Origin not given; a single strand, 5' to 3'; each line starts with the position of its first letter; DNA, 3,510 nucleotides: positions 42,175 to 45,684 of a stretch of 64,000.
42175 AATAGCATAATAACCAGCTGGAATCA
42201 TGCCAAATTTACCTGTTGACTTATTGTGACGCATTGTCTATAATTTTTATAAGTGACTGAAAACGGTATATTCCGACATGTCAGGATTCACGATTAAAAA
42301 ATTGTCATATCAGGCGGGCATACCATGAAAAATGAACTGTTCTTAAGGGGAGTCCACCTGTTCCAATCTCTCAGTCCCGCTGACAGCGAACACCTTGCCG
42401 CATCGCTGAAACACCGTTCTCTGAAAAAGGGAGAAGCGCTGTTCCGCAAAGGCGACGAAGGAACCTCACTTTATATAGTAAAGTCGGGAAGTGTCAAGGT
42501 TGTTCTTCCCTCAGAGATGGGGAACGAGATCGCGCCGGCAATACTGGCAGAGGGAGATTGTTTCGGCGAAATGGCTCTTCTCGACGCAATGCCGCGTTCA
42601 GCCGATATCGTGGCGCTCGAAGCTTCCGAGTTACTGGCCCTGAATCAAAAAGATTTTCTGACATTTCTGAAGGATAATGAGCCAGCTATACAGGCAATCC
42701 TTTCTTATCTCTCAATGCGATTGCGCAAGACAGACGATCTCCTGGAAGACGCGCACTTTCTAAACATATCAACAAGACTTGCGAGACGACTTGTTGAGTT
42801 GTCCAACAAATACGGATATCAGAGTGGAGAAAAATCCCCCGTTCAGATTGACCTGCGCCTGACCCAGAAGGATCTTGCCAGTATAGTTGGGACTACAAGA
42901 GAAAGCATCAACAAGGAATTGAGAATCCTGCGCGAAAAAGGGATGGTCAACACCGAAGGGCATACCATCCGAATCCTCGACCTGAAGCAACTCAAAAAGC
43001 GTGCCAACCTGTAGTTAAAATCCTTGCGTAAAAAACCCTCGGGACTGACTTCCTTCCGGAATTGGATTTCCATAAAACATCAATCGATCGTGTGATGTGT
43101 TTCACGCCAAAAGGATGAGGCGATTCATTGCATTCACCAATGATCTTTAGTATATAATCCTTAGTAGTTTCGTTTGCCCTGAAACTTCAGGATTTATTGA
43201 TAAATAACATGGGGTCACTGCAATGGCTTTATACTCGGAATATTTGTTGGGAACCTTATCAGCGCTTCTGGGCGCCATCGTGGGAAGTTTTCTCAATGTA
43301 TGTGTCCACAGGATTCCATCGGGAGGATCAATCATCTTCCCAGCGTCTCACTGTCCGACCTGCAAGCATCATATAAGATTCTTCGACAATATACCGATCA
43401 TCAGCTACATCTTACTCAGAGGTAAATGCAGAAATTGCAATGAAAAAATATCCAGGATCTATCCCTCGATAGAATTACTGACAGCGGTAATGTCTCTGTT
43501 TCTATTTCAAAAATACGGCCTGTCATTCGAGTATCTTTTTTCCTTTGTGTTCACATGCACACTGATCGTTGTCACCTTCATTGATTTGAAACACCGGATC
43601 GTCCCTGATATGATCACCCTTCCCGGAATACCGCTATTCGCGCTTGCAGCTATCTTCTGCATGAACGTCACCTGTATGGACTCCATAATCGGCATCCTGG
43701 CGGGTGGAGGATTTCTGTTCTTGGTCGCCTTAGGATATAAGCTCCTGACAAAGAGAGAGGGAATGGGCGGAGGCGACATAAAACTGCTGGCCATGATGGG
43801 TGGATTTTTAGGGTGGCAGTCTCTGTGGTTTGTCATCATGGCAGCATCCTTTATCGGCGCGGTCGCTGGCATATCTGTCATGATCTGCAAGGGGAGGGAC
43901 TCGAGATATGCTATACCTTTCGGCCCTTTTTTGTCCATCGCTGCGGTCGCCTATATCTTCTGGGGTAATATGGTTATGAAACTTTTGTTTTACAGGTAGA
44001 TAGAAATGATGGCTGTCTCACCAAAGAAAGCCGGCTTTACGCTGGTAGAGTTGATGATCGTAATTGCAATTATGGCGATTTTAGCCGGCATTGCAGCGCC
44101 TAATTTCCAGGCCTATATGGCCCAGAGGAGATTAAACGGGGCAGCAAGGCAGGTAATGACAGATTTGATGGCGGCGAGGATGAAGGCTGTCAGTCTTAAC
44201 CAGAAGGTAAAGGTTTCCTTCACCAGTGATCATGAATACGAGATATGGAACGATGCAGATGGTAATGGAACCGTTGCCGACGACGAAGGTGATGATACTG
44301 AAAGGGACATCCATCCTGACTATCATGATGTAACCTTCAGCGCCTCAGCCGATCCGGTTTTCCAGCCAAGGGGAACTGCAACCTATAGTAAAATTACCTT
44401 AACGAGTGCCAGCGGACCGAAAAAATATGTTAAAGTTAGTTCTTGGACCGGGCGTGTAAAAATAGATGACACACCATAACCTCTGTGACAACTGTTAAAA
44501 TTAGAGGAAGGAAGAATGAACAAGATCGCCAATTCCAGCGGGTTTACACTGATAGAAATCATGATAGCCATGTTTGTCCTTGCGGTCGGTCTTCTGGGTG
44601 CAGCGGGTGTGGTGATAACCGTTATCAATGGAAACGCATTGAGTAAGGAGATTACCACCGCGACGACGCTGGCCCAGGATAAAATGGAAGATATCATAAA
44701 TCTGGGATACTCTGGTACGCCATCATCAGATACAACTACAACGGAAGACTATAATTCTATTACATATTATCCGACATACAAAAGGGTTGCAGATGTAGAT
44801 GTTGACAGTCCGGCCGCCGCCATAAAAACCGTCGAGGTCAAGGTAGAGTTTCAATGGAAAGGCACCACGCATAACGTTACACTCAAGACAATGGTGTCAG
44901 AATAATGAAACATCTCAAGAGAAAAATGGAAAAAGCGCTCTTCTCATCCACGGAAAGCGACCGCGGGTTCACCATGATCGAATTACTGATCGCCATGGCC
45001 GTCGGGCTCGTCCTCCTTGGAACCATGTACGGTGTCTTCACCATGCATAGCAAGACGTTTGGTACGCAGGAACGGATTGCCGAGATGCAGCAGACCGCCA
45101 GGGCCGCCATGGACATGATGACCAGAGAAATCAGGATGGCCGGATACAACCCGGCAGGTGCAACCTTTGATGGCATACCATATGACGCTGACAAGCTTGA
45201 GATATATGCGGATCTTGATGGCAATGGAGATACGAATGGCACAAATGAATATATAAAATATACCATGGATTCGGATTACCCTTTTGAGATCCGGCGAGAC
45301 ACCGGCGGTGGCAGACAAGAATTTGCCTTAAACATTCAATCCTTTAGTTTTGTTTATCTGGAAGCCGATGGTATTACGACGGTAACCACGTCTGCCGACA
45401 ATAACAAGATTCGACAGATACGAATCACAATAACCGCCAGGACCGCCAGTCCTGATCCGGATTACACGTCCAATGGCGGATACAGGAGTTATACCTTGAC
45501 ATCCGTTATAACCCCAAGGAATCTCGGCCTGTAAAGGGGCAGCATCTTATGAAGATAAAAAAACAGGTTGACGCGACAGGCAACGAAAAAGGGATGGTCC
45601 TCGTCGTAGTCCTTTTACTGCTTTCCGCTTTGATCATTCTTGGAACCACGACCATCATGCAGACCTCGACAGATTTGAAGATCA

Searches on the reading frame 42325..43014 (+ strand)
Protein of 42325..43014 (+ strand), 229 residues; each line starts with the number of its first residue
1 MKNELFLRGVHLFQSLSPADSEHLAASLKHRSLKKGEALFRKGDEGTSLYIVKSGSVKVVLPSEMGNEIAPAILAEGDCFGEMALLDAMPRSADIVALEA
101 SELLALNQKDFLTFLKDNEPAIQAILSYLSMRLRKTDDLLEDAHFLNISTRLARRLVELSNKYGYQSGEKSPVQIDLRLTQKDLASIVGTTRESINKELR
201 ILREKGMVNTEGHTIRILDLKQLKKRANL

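Call 4: search_protein_families(library=pfam, proteins=[window:42325-43014:+], max_evalue=0.01)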
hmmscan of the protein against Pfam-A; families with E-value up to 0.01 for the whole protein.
window:42325-43014:+ (229 aa): 4 families
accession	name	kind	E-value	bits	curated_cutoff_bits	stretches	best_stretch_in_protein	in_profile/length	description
PF00027.35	cNMP_binding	-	5.6e-26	90.8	27.5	1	31-118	2-89/89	Cyclic nucleotide-binding domain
PF13545.12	HTH_Crp_2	-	5e-19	68.5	27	1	151-225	2-69/70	Crp-like helix-turn-helix domain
PF00325.26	Crp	-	0.00097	19.3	21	1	177-207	1-31/32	Bacterial regulatory proteins, crp family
PF17762.8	HTH_ParB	-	0.0017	18.9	22.6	0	177-206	19-48/102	ParB HTH domain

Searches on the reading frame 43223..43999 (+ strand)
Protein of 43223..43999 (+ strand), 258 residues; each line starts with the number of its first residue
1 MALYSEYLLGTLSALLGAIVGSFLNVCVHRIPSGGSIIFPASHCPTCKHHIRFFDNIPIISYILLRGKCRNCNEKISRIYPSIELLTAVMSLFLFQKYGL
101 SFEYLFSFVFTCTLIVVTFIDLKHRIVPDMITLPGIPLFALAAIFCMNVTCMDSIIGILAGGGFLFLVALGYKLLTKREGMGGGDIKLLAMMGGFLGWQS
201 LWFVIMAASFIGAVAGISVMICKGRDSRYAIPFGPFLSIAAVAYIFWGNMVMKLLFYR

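Call 4: search_protein_families(library=pfam, proteins=[window:43223-43999:+], max_evalue=0.01)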
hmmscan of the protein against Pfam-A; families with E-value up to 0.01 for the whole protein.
window:43223-43999:+ (258 aa): 2 families
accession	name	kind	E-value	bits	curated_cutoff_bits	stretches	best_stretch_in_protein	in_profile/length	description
PF06750.18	A24_N_bact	-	6.1e-35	119.6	23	1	15-97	1-83/84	Bacterial Peptidase A24 N-terminal domain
PF01478.23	Peptidase_A24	-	6.2e-23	81.7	26.5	1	108-217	1-104/104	Type IV leader peptidase family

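Call 5: search_protein_families(library=ncbifam, proteins=[window:43223-43999:+], max_evalue=0.01)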
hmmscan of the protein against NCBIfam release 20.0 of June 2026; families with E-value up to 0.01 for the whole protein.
window:43223-43999:+ (258 aa): 0 families

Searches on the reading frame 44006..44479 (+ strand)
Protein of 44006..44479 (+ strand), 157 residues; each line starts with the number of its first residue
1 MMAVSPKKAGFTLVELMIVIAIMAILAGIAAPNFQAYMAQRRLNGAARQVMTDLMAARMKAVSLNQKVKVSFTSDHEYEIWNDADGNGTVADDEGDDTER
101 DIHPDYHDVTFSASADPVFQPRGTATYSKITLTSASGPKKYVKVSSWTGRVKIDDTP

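Call 4: search_protein_families(library=pfam, proteins=[window:44006-44479:+], max_evalue=0.01)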
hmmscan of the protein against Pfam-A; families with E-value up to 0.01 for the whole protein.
window:44006-44479:+ (157 aa): 3 families
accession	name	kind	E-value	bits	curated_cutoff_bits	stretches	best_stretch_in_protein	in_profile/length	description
PF12019.13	GspH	-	3.1e-11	44.2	21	1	46-146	1-106/108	Type II transport protein GspH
PF07963.17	N_methyl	-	4.5e-10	39.1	21.2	1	7-30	3-26/27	Prokaryotic N-terminal methylation motif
PF01197.23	Ribosomal_L31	-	0.00017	22.2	27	1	100-138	3-42/65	Ribosomal protein L31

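Call 5: search_protein_families(library=ncbifam, proteins=[window:44006-44479:+], max_evalue=0.01)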
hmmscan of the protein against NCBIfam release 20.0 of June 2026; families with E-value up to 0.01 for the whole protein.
window:44006-44479:+ (157 aa): 13 families
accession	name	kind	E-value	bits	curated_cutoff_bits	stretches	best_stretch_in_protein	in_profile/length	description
NF007800.0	PRK10506.1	equivalog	1.2e-15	57.7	158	1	6-152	6-150/163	prepilin peptidase-dependent protein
TIGR02596.1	TIGR02596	subfamily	1.5e-15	57.8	70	1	11-74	1-64/196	Verru_Chthon cassette protein D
TIGR01708.2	typeII_sec_gspH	equivalog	1.2e-12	48.2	80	1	9-95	2-85/169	type II secretion system minor pseudopilin GspH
NF007862.0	PRK10574.1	equivalog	3.1e-10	40.3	138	1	7-46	3-42/145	prepilin peptidase-dependent pilin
NF041775.1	typeIV_PilA_Myxo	equivalog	3.5e-10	40.2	400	1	5-58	7-59/214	type IV pilin protein PilA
TIGR02532.1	IV_pilin_GFxxxE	domain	3.6e-08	32.9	16.3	1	9-31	2-24/24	prepilin-type N-terminal cleavage/methylation domain-containing protein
NF047827.1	T3SSXpsH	equivalog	4e-08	33.2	160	1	10-88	2-79/145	type II secretion system protein XpsH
NF040982.1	ComGD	equivalog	5.8e-08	33.2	70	1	9-103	2-94/139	competence type IV pilus minor pilin ComGD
NF040999.1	pilin_ComGC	equivalog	7.1e-06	26.1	75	1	9-71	2-62/84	competence type IV pilus major pilin ComGC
TIGR01710.1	typeII_sec_gspG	equivalog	9.6e-06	25.7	88.85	1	10-52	2-44/134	type II secretion system major pseudopilin GspG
TIGR01711.1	gspJ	equivalog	0.00017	21.5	64.85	1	9-81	1-75/192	type II secretion system minor pseudopilin GspJ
NF041013.1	T4P_ComGE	equivalog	0.00023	21.2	49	1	8-78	3-76/83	competence type IV pilus minor pilin ComGE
TIGR00105.1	L31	equivalog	0.00067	19.7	38.35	1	100-132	3-35/68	50S ribosomal protein L31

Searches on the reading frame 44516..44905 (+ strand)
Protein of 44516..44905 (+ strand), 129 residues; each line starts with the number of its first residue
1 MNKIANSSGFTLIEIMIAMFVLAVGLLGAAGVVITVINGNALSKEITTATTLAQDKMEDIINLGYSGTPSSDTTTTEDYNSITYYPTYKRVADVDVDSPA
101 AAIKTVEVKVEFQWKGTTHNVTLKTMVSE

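Call 4: search_protein_families(library=pfam, proteins=[window:44516-44905:+], max_evalue=0.01)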
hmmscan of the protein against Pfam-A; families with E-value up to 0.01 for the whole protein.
window:44516-44905:+ (129 aa): 1 family
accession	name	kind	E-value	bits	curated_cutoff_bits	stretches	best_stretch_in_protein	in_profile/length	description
PF07963.17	N_methyl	-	3.3e-08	33.2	21.2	1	6-29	3-26/27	Prokaryotic N-terminal methylation motif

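Call 5: search_protein_families(library=ncbifam, proteins=[window:44516-44905:+], max_evalue=0.01)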
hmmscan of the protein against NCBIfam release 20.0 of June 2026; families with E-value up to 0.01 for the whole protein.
window:44516-44905:+ (129 aa): 9 families
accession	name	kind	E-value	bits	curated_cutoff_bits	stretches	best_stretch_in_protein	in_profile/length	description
TIGR02523.1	type_IV_pilV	equivalog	2.3e-11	44.3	52.2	1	8-75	2-70/139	type IV pilus modification protein PilV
TIGR02532.1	IV_pilin_GFxxxE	domain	8.5e-06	25.4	16.3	1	8-30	2-24/24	prepilin-type N-terminal cleavage/methylation domain-containing protein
NF038303.1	EPS_HpsB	equivalog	0.00017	21.6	150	1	7-72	2-66/211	hormogonium polysaccharide secretion pseudopilin HpsB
TIGR01707.1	gspI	equivalog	0.00032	21.1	44.35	1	9-75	1-64/101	type II secretion system minor pseudopilin GspI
NF007848.0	PRK10557.1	equivalog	0.0015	17.9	120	1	5-33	8-36/192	prepilin peptidase-dependent protein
NF041013.1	T4P_ComGE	equivalog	0.0026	17.8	49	1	7-57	3-53/83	competence type IV pilus minor pilin ComGE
TIGR01708.2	typeII_sec_gspH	equivalog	0.0036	17.3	80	1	7-47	1-37/169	type II secretion system minor pseudopilin GspH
NF041002.1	pilin_ComGF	equivalog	0.0052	17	80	1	8-41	2-35/139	competence type IV pilus minor pilin ComGF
NF006453.0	PRK08808.1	equivalog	0.0078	15.3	295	0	5-29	4-28/211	type II secretion system protein J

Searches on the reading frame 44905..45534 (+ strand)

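Call 4: search_protein_families(library=pfam, proteins=[window:44905-45534:+], max_evalue=0.01)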
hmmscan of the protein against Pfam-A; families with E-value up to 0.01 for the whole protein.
window:44905-45534:+ (209 aa): 1 family
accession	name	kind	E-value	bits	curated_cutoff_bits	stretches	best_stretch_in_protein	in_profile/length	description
PF07963.17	N_methyl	-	1.9e-07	30.8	21.2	1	19-42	4-27/27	Prokaryotic N-terminal methylation motif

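Call 5: search_protein_families(library=ncbifam, proteins=[window:44905-45534:+], max_evalue=0.01)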
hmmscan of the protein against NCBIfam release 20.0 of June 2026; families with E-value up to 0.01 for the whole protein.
window:44905-45534:+ (209 aa): 8 families
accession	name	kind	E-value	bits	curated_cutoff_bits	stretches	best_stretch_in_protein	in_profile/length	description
NF007848.0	PRK10557.1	equivalog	1.4e-07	31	120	1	16-93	7-84/192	prepilin peptidase-dependent protein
TIGR02532.1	IV_pilin_GFxxxE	domain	6e-07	29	16.3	1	20-39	2-21/24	prepilin-type N-terminal cleavage/methylation domain-containing protein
TIGR02599.1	TIGR02599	subfamily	6.3e-07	29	256.5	1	21-83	1-63/361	Verru_Chthon cassette protein C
NF038304.1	EPS_HpsC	equivalog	9.9e-05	22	200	1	13-81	14-82/318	hormogonium polysaccharide secretion pseudopilin HpsC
NF041002.1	pilin_ComGF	equivalog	0.00041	20.6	80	1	20-53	2-35/139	competence type IV pilus minor pilin ComGF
TIGR01711.1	gspJ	equivalog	0.0019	18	64.85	1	20-79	1-60/192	type II secretion system minor pseudopilin GspJ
NF007800.0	PRK10506.1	equivalog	0.0025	17.7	158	1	16-79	5-61/163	prepilin peptidase-dependent protein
NF040982.1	ComGD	equivalog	0.0098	16.3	70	0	20-65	2-47/139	competence type IV pilus minor pilin ComGD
